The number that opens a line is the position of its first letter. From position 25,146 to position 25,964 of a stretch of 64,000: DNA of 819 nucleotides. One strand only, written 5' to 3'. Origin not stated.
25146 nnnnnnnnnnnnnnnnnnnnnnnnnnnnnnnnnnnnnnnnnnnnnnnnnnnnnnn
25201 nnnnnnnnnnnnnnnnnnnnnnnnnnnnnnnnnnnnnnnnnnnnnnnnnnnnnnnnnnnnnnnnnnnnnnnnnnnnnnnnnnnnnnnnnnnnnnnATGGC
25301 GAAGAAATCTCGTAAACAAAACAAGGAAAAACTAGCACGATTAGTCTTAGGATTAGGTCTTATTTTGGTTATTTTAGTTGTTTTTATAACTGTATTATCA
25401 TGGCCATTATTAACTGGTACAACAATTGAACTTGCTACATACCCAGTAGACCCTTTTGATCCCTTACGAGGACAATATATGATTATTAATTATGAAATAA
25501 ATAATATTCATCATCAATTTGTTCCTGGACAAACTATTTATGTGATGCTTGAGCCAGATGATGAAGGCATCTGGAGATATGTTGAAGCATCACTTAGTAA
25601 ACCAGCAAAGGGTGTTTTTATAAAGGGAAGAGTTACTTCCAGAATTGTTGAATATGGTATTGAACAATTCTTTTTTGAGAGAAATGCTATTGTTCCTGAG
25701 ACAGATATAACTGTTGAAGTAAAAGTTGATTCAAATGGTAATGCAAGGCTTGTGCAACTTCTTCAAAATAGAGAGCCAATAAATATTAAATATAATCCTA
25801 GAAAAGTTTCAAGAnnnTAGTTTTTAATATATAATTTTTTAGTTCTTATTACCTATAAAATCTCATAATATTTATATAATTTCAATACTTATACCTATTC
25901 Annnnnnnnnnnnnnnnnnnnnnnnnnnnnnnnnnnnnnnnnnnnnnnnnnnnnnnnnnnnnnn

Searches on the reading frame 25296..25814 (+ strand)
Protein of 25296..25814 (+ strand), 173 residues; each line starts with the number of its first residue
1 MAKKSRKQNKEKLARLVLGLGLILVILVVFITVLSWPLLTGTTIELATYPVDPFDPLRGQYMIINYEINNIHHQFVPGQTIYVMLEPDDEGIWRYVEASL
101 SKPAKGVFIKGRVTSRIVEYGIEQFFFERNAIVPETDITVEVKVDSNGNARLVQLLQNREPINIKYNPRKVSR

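Call 12: search_protein_families(library=pfam, proteins=[window:25296-25814:+], max_evalue=0.001)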
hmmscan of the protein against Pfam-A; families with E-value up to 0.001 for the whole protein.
window:25296-25814:+ (173 aa): 1 family
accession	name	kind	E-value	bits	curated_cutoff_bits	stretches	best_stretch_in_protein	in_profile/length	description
PF14345.11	GDYXXLXY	-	1e-28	100.5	27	1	24-155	2-153/153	GDYXXLXY protein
